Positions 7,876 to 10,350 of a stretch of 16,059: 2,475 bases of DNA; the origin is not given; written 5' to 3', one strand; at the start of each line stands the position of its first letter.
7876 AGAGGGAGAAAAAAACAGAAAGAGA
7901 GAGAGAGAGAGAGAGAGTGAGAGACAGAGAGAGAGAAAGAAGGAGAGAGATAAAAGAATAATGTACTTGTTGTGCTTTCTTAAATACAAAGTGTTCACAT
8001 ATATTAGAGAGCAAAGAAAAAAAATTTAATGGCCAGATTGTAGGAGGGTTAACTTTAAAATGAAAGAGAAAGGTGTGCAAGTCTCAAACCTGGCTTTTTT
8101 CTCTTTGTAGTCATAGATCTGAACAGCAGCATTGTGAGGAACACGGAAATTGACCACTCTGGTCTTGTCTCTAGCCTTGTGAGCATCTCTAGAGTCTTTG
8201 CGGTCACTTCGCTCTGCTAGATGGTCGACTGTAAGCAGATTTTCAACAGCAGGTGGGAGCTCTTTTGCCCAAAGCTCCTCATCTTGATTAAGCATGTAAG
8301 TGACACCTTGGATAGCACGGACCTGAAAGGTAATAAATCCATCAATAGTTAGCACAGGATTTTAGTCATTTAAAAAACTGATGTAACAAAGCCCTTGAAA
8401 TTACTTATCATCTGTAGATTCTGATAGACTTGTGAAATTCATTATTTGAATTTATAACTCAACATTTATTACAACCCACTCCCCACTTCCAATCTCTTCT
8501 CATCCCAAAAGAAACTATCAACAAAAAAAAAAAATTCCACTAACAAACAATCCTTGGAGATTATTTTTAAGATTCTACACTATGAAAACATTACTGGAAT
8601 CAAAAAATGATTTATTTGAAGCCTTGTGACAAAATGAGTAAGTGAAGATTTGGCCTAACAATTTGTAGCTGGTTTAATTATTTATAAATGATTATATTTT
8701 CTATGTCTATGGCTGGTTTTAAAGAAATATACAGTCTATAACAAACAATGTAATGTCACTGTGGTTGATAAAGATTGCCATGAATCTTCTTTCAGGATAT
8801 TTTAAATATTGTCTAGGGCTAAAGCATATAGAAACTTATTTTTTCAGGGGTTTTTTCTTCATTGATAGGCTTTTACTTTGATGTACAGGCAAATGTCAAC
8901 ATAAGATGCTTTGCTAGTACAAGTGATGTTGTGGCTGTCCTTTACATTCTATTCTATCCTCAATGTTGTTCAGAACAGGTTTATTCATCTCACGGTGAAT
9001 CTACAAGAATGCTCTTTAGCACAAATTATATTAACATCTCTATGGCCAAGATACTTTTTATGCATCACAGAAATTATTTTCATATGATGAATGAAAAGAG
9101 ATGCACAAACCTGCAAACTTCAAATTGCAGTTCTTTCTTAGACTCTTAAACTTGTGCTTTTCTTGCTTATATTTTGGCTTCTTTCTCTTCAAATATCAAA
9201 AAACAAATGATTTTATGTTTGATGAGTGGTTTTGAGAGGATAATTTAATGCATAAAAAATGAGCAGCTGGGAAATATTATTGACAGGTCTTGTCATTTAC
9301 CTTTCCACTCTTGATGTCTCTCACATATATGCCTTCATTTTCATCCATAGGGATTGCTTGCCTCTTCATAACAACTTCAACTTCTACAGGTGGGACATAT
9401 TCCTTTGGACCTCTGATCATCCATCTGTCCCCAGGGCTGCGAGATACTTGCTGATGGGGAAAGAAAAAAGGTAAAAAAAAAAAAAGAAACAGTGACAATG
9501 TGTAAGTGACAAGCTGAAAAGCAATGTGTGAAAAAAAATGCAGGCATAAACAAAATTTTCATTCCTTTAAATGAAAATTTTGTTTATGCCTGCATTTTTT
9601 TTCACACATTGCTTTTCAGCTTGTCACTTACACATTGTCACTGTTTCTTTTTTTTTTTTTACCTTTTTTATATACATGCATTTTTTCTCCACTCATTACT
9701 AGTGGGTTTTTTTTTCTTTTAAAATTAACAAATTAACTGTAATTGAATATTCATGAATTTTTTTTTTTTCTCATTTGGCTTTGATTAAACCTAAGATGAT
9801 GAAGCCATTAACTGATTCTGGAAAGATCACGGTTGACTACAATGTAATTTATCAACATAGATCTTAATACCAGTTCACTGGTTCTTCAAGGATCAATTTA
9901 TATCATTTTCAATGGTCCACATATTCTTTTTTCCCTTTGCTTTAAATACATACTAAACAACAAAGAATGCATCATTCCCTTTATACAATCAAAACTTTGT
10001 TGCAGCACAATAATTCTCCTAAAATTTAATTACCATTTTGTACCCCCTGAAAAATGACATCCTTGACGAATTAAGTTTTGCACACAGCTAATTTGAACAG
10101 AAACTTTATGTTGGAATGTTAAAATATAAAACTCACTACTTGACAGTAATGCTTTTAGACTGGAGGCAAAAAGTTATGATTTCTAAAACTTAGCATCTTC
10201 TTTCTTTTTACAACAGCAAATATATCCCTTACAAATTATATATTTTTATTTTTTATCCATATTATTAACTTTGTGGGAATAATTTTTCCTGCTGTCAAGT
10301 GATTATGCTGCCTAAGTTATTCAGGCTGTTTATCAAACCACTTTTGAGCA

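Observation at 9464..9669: Perfect 206-bp palindrome (100-bp arms, 6-bp loop) in an MVP intron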

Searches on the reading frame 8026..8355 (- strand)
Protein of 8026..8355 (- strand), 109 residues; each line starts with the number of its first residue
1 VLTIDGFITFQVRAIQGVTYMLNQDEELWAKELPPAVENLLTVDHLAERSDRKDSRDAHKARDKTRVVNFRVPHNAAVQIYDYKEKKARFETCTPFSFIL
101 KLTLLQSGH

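Call 12: find_encoding_contigs(protein=window:8026-8355:-, flank=10000, max_places=10)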
Protein window:8026-8355:- (109 aa): no gene with exactly this product is on record in the collection.

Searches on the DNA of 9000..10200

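Call 14: search_rna_families(source=window, start=9000, end=10200, threshold=evalue, max_evalue=1)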
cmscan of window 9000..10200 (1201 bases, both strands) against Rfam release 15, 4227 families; matches with E-value up to 1: 22.
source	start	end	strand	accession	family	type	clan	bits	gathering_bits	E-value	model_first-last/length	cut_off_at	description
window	9483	9650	-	RF04207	MIR5048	Gene; miRNA;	-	71.7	160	2.5e-15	1-356/356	no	MIR5048 microRNA precursor family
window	9483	9650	+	RF04207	MIR5048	Gene; miRNA;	-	70.7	160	4.5e-15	1-356/356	no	MIR5048 microRNA precursor family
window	9489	9644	+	RF04199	MIR6027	Gene; miRNA;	-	69.8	95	8.3e-15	1-159/159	no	MIR6027 microRNA precursor family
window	9484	9648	-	RF01911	MIR2118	Gene; miRNA;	-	58.2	85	2.1e-10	1-170/170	no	MIR2118 microRNA precursor family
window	9485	9649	+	RF01911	MIR2118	Gene; miRNA;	-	57.8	85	2.5e-10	1-170/170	no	MIR2118 microRNA precursor family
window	9516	9617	+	RF04173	MIR847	Gene; miRNA;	-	43.5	184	1.2e-07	1-164/164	no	MIR847 microRNA precursor family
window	9499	9633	-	RF04015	MIR946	Gene; miRNA;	-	42.3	190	5.1e-07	1-189/189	no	MIR946 microRNA precursor family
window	9524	9616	-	RF02436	SpF43_sRNA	Gene; sRNA;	-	33.8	70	7e-05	1-99/99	no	Streptococcus sRNA SpF43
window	9500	9641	+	RF01481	rli53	Cis-reg;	-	32.8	70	0.00017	1-173/173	no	Listeria sRNA rli53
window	9505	9619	+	RF02436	SpF43_sRNA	Gene; sRNA;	-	32.7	70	0.00014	1-99/99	no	Streptococcus sRNA SpF43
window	9492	9633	-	RF01481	rli53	Cis-reg;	-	32.2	70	0.00025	1-173/173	no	Listeria sRNA rli53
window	9484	9650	+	RF02409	snoR125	Gene; snRNA; snoRNA; CD-box;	-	32.1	100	3.3e-05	1-200/200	no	Small nucleolar RNA snoR125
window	9523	9610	-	RF03266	mir-2943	Gene; miRNA;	-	31.2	76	0.00074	1-71/71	no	mir-2943 microRNA precursor family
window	9523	9610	+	RF03266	mir-2943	Gene; miRNA;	-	30.8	76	0.00098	1-71/71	no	mir-2943 microRNA precursor family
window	9513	9635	-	RF03530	bglG-cis-reg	Cis-reg;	-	30.4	80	0.0032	1-137/137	no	cis-regulatory element of the bglG/LicT operon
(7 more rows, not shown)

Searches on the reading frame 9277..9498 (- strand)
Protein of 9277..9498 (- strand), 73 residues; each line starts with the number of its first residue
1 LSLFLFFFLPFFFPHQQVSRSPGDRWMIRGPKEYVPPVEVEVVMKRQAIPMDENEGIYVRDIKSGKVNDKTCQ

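Call 11: find_encoding_contigs(protein=window:9277-9498:-, flank=10000, max_places=10)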
Protein window:9277-9498:- (73 aa): no gene with exactly this product is on record in the collection.

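Call 20: find_homologous_proteins(query=window:9280-9498:-, max_evalue=0.00001)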
Query seq(73 aa) (73 aa): 90 proteins with E <= 0.00001 among 91 candidates.
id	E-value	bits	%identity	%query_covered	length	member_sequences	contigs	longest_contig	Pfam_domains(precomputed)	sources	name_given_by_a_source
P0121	7.6e-24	101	82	77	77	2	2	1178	PF17796.7,PF01505.24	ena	-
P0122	1.8e-23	100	87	73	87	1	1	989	PF17796.7,PF01505.24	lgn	-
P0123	2.9e-23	99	85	74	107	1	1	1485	PF17796.7,PF01505.24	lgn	-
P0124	1.1e-22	97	81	74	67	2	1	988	PF17796.7,PF01505.24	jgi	-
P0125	2.9e-22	96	79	77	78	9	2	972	PF17796.7,PF01505.24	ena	-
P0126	3.2e-22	96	71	89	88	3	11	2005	PF17796.7,PF01505.24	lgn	-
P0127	9.6e-22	94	83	71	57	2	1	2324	PF17796.7,PF01505.24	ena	-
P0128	1.3e-21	94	86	70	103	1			PF17796.7,PF01505.24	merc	-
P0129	3.0e-21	93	73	82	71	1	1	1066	PF17796.7,PF01505.24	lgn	-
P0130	3.4e-21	92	80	75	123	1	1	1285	PF17796.7,PF01505.24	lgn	-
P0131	3.6e-21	92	85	71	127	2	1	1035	PF17796.7,PF01505.24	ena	-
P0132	4.4e-21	92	75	78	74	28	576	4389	PF17796.7,PF01505.24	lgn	-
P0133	5.1e-21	92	77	78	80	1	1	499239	PF17796.7,PF01505.24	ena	-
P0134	8.9e-21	91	68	93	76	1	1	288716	PF17796.7,PF01505.24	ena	-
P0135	9.1e-21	91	67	90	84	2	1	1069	PF17796.7,PF01505.24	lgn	-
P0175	6.1e-17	79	98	56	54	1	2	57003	PF17796.7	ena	-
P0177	1.4e-16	78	95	56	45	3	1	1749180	PF17796.7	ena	-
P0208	8.5e-11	59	97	45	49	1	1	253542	PF17796.7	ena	-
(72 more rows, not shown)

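Call 22: find_encoding_contigs(protein=P0175, flank=10000, max_places=3)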
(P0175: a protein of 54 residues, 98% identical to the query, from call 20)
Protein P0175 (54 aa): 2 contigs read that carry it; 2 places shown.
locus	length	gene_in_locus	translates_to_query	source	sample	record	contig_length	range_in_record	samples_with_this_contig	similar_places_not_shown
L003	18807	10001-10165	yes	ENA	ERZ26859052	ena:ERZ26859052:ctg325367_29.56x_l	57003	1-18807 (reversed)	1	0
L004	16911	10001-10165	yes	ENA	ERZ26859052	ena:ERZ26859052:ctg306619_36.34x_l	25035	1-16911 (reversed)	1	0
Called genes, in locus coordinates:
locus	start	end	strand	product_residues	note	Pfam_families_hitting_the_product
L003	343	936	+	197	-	PF01505:Vault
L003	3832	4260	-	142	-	-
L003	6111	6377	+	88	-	-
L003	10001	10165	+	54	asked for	PF17796:Vault_4 (weak)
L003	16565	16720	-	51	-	-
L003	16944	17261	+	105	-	-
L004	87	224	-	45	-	-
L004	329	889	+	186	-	PF01505:Vault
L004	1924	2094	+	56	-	-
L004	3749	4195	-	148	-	-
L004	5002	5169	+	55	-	PF01505:Vault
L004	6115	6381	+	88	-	-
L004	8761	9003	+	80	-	-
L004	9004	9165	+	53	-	-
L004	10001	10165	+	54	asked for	PF17796:Vault_4 (weak)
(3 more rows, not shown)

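Call 23: find_encoding_contigs(protein=P0208, flank=10000, max_places=3)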
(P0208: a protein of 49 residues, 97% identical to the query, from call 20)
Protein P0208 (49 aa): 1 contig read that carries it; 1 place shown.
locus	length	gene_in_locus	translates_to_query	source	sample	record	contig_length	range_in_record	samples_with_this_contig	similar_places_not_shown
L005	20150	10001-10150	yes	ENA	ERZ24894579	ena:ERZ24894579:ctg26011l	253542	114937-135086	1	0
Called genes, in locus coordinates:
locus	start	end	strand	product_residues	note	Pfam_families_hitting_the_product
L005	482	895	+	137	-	-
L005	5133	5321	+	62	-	PF01505:Vault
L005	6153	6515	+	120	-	PF01505:Vault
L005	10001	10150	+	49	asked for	PF17796:Vault_4 (weak)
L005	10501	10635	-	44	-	-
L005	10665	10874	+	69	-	PF17796:Vault_4 (faint), PF17795:Vault_3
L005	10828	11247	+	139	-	PF17795:Vault_3, PF11978:MVP_shoulder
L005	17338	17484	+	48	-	-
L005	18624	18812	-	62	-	-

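Call 24: find_encoding_contigs(protein=P0177, flank=10000, max_places=3)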
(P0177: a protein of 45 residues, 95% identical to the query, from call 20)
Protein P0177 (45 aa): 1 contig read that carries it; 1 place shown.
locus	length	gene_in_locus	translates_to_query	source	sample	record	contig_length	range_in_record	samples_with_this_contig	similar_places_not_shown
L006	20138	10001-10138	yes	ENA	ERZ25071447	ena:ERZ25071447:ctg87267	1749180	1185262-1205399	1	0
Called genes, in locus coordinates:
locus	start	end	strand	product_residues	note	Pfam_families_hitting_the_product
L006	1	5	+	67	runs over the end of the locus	-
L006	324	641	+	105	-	-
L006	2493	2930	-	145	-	-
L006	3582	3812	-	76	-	-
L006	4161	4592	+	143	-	PF17794:Vault_2, PF01505:Vault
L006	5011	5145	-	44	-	-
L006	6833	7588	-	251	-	-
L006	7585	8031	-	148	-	-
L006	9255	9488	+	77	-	-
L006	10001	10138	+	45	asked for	PF17796:Vault_4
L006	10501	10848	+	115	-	PF17796:Vault_4, PF17795:Vault_3 (weak)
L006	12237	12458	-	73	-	-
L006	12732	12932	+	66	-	-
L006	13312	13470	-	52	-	-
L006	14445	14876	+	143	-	-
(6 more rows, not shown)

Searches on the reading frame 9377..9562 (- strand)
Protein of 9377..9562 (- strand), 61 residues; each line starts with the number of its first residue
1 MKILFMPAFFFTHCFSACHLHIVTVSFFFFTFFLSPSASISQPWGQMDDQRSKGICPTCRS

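Call 36: find_encoding_contigs(protein=window:9377-9562:-, flank=5000)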
Protein window:9377-9562:- (61 aa): no gene with exactly this product is on record in the collection.

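Call 45: search_protein_representatives(protein=window:9377-9562:-)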
Query: 61 residues. Proteins with E-value up to 0.001 (for the whole library): 1; up to 1e-10: 0; up to 1e-30: 0. The best 1 are listed.
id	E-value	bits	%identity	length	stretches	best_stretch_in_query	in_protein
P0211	2.9e-08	49.5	30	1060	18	2-35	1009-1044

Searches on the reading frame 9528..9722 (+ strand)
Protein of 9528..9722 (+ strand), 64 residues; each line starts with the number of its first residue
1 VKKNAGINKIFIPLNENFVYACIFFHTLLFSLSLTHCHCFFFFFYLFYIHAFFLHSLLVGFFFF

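Call 35: find_encoding_contigs(protein=window:9528-9722:+, flank=5000)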
Protein window:9528-9722:+ (64 aa): no gene with exactly this product is on record in the collection.

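Call 37: find_homologous_proteins(query=window:9528-9719:+, max_evalue=10)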
Query seq(64 aa): 1 candidates shared short words with the query, none scored E <= 10.
